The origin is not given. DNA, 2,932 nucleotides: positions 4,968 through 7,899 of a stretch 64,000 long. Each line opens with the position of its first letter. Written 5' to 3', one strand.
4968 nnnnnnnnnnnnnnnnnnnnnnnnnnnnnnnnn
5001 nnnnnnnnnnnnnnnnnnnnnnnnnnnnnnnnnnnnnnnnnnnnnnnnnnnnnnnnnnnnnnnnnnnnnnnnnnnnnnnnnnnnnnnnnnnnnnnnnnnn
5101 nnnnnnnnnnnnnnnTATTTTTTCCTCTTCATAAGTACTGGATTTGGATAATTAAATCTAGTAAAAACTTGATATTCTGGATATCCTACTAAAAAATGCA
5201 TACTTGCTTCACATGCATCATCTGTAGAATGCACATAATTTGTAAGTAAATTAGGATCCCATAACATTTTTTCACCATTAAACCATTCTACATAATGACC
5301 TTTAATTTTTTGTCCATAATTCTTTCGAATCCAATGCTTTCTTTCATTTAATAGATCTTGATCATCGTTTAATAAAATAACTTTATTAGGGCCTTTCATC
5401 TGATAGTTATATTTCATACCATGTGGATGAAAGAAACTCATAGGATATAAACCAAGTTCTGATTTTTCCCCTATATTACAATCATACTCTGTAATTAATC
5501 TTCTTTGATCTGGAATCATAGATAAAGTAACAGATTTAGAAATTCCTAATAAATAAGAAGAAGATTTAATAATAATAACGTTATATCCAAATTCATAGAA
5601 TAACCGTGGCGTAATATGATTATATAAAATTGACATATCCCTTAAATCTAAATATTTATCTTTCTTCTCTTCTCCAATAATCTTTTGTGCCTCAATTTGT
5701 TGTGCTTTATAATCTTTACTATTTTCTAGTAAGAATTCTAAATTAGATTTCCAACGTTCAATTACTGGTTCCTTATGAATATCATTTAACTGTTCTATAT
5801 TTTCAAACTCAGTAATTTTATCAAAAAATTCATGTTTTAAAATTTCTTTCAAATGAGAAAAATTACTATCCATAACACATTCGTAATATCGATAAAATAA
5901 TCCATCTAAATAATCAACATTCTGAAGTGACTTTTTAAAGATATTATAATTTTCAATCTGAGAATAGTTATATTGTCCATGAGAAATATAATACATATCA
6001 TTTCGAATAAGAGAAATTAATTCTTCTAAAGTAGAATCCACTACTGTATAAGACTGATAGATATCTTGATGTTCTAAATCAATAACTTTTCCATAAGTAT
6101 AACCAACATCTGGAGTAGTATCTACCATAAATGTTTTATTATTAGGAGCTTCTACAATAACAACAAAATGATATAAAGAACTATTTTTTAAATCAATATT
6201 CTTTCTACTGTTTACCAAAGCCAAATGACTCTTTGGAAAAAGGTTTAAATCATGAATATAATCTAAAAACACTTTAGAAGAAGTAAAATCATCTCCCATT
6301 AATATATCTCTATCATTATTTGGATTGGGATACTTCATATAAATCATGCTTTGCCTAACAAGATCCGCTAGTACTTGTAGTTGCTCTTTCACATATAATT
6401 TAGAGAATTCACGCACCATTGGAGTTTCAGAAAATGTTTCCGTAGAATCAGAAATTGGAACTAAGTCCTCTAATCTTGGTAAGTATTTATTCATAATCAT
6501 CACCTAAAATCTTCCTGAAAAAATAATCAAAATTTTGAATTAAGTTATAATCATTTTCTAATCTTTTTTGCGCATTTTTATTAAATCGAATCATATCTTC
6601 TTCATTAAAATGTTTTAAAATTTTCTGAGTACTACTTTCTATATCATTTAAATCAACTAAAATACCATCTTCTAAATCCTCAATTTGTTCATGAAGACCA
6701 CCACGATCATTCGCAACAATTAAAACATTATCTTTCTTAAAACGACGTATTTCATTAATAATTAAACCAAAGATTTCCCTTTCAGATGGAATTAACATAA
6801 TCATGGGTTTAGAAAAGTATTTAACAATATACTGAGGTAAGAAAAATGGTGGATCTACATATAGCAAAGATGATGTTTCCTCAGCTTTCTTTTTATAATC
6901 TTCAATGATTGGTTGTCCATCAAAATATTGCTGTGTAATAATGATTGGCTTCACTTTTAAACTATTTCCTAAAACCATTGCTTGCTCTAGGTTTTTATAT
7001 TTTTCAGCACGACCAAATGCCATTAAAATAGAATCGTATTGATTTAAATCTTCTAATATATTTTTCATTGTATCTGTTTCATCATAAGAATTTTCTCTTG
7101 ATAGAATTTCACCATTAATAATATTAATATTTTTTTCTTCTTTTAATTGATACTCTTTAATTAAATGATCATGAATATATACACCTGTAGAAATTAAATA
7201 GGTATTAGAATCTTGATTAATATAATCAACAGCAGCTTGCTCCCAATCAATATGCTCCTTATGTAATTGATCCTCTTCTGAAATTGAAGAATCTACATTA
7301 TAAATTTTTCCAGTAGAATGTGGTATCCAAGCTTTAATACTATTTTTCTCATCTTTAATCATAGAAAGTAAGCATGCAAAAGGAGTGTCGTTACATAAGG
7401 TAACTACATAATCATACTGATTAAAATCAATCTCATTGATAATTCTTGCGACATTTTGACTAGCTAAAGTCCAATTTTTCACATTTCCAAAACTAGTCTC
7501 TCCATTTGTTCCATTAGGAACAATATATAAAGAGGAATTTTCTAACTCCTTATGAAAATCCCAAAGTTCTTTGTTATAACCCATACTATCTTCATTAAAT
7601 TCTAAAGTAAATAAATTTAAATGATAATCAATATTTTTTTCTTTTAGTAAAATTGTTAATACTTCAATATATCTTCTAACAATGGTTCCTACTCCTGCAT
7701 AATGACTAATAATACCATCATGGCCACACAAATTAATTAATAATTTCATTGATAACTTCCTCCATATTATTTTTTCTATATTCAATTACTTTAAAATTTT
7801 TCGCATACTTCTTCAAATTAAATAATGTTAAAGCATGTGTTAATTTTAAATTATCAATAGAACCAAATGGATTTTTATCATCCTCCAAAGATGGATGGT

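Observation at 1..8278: Five-gene translationally coupled operon: P-loop kinase-like, GT4 glycosyltransferase, unknown, CYTH-like and a giant (>1511 aa) NTase-bearing protein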

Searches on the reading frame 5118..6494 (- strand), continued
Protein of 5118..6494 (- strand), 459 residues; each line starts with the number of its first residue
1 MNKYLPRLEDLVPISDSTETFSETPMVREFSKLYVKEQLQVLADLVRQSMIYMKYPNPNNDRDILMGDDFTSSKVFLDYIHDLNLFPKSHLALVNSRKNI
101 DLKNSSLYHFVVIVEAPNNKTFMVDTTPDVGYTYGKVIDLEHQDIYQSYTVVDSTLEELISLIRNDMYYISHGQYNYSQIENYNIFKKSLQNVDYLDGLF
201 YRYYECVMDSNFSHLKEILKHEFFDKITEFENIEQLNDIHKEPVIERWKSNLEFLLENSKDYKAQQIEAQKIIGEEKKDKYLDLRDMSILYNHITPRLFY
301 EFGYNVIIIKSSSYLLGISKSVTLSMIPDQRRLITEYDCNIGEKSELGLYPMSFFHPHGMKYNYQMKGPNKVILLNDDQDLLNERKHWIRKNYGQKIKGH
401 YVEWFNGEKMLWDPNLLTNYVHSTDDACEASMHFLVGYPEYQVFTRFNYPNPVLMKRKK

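Call 96: fold_search(model_id=the predicted structure, library=viral)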
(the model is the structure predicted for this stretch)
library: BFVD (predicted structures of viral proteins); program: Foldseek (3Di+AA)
matches with E <= 10: 251; with E <= 0.001: 0
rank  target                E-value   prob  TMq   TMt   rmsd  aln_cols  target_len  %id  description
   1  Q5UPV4                2.3e-03  1.00  0.18  0.38   4.4       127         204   12  Uncharacterized acetyltransferase L280 [Acanthamoeba polyphaga mimivirus]
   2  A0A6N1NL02            2.6e-03  1.00  0.20  0.59   5.3       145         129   14  Nucleoside diphosphate kinase [Tupanvirus soda lake]
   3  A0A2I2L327            1.0e-02  1.00  0.21  0.14   6.6       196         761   13  Arylamine N-acetyltransferase [Orpheovirus IHUMI-LCC2]
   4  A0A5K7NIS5            1.1e-02  1.00  0.19  0.31   8.2       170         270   12  (no name in the UniProt tables at hand)
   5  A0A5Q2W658            6.4e-02  0.92  0.17  0.13  13.5       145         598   11  (no name in the UniProt tables at hand)
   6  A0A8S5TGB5            8.2e-02  1.00  0.19  0.60   4.7       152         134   14  Nucleoside diphosphate kinase-like domain-containing protein [Phage sp. ctL4h4]
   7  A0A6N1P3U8            8.7e-02  0.23  0.12  0.20  17.2       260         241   10  Putative orfan [Tupanvirus soda lake]
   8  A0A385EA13            9.1e-02  0.98  0.18  0.49   5.0       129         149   12  Transglutaminase [Caulobacter phage CcrPW]
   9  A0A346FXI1            1.1e-01  0.44  0.15  0.24  19.3       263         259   11  (no name in the UniProt tables at hand)
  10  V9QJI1                1.1e-01  0.98  0.17  0.42   8.3       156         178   11  (no name in the UniProt tables at hand)
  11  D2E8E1                1.2e-01  0.87  0.19  0.44  10.7       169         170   16  (no name in the UniProt tables at hand)
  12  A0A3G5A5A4            1.5e-01  0.97  0.19  0.29   4.2       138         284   13  Acetyltransferase [Homavirus sp.]
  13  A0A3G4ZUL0            3.0e-01  0.08  0.09  0.11  40.6       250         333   14  Uncharacterized protein [Edafosvirus sp.]
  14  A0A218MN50            3.3e-01  0.57  0.18  0.41   8.0       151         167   12  Uncharacterized protein [uncultured virus]
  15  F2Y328                3.5e-01  0.16  0.10  0.19  15.6       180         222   10  (no name in the UniProt tables at hand)
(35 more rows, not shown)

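Call 99: search_protein_families(library=pfam, proteins=[L024:8039-9628:+, L031:1988-3061:+], max_evalue=0.001)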
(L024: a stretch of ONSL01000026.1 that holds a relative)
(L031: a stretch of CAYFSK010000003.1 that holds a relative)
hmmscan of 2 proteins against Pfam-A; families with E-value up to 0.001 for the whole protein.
L024:8039-9628:+ (530 aa): 2 families
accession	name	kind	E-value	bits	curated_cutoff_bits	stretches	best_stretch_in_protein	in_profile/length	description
PF00239.26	Resolvase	-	1.7e-31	109.7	23.3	1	29-175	3-144/145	Resolvase, N terminal domain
PF07508.19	Recombinase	-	3.2e-18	66.3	21.1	1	195-301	1-100/102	Recombinase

L031:1988-3061:+ (358 aa): 0 families

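Call 105: search_protein_families(library=pfam, proteins=[L031:1988-3061:+], max_evalue=0.001)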
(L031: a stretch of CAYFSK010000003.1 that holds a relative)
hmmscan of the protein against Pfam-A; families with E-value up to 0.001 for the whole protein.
L031:1988-3061:+ (358 aa): 0 families

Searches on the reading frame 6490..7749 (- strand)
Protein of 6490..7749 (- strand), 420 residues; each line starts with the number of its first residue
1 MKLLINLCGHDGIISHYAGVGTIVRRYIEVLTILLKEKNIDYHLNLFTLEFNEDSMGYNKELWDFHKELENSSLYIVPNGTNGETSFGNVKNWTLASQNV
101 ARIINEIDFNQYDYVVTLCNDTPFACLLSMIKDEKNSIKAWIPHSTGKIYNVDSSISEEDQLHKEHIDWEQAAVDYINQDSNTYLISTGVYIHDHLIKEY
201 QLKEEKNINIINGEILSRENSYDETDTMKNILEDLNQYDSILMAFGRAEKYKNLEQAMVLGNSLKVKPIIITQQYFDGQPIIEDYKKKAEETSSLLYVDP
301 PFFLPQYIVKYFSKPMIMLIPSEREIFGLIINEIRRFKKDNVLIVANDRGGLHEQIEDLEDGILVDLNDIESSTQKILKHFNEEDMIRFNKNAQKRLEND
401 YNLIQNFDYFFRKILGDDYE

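Call 8: search_protein_families(library=pfam, proteins=[window:6490-7749:-], max_evalue=0.1)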
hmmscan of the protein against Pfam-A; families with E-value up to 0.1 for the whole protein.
window:6490-7749:- (420 aa): 3 families
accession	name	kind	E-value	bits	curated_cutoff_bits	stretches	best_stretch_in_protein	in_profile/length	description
PF00534.26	Glycos_transf_1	-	5.7e-08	32.9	26.4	1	243-396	19-172/172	Glycosyl transferases group 1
PF13692.12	Glyco_trans_1_4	-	0.0013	19.4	27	1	308-379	70-138/142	Glycosyl transferases group 1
PF01451.26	LMWPc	-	0.099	13.3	23.2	0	97-123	62-89/144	Low molecular weight phosphotyrosine protein phosphatase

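Call 9: search_protein_families(library=ncbifam, proteins=[window:6490-7749:-], max_evalue=0.1)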
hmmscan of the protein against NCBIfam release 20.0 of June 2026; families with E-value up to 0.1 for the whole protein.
window:6490-7749:- (420 aa): 10 families
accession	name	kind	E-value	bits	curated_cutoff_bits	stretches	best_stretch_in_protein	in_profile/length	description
TIGR03999.1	thiol_BshA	equivalog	1.2e-09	37.6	273.7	1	310-413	268-372/375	N-acetyl-alpha-D-glucosaminyl L-malate synthase BshA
NF053787.1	GlcN_PG_synth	equivalog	0.001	18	480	1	306-405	253-347/361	N-acetylglucosaminyl phosphatidylglycerol synthase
NF050063.1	ProtGlycPglJ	equivalog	0.0018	17.6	500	1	214-397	171-347/363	N-acetylgalactosamine-N,N'-diacetylbacillosaminyl-diphospho-undecaprenol 4-alpha-N-acetylgalactosaminyltransferase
TIGR03449.1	mycothiol_MshA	equivalog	0.0021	17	462.5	1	305-386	294-371/406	D-inositol-3-phosphate glycosyltransferase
NF050056.1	ProtGlycPglH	equivalog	0.0029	16.7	600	1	341-404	277-340/354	GalNAc-alpha-(1->4)-GalNAc-alpha-(1->3)-diNAcBac-PP-undecaprenol alpha-1,4-N-acetyl-D-galactosaminyltransferase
NF041876.1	EPS_EpsE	equivalog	0.0048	16.2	400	1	343-403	321-382/389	exopolysaccharide biosynthesis GT4 family glycosyltransferase EpsE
TIGR02472.1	sucr_P_syn_N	equivalog_domain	0.015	14.2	576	0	322-402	348-426/439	sucrose-phosphate synthase, putative, glycosyltransferase domain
NF041329.1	CmeU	subfamily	0.023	15.1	80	1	380-419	28-67/75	CmeU family protein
NF005028.0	PRK06437.1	equivalog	0.045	13.9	85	0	195-215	25-45/67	hypothetical protein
TIGR04063.1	stp3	hypoth_equivalog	0.055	12.3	442.05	0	343-402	320-380/397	TIGR04063 family PEP-CTERM/XrtA system glycosyltransferase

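Call 11: search_protein_families(library=padloc, proteins=[window:6490-7749:-], max_evalue=0.1)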
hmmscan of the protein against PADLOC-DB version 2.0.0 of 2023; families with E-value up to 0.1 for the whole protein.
window:6490-7749:- (420 aa): 1 family
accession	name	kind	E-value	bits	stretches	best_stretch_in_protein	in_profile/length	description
PDLC05006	PDC-S35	-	0.0032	14.9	1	214-291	58-133/231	-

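Call 55: search_solved_structures(query=A5, max_evalue=0.001, show_alignments=1)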
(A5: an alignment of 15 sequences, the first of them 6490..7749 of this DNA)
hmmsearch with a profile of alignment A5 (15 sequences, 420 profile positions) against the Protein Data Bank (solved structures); distinct sequences matched with E-value up to 0.001: 7.
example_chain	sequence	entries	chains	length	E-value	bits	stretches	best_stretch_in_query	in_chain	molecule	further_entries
5d00_A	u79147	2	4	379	1.3e-05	27.4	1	318-410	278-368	N-acetyl-alpha-D-glucosaminyl L-malate synthase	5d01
8dvz_A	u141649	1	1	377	1.5e-05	27.1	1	315-411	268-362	N, N'-diacetylbacillosaminyl-diphospho-undecaprenol alpha-1,3-N-acetylgalactosaminyltransf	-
7mi0_A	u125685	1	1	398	3e-05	26.2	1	185-410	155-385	Glycosyltransferase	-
6d9t_A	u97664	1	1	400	4.8e-05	25.5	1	306-417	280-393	Glycosyl transferase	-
8dvw_A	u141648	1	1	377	5.4e-05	25.3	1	315-411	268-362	N, N'-diacetylbacillosaminyl-diphospho-undecaprenol alpha-1,3-N-acetylgalactosaminyltransf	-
8dqd_A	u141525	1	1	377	5.5e-05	25.3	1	315-411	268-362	N, N'-diacetylbacillosaminyl-diphospho-undecaprenol alpha-1,3-N-acetylgalactosaminyltransf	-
6n1x_A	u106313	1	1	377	6.1e-05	25.1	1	306-402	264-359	Glycosyltransferase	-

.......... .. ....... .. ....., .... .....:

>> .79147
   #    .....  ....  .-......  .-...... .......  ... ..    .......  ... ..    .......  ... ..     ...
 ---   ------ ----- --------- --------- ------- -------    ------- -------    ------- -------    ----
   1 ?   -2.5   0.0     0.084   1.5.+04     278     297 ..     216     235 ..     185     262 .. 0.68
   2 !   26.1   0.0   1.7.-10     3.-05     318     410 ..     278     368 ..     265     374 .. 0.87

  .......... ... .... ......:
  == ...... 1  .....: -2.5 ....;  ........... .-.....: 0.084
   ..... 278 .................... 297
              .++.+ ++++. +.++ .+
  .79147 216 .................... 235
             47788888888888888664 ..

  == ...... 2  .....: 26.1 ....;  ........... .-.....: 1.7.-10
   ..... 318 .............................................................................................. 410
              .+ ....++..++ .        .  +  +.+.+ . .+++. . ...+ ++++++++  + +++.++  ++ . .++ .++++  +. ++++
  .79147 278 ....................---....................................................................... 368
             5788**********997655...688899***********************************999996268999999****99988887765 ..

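Call 76: search_protein_families(library=phrogs, proteins=[window:6490-7749:-], max_evalue=0.01)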
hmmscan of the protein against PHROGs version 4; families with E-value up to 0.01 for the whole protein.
window:6490-7749:- (420 aa): 0 families
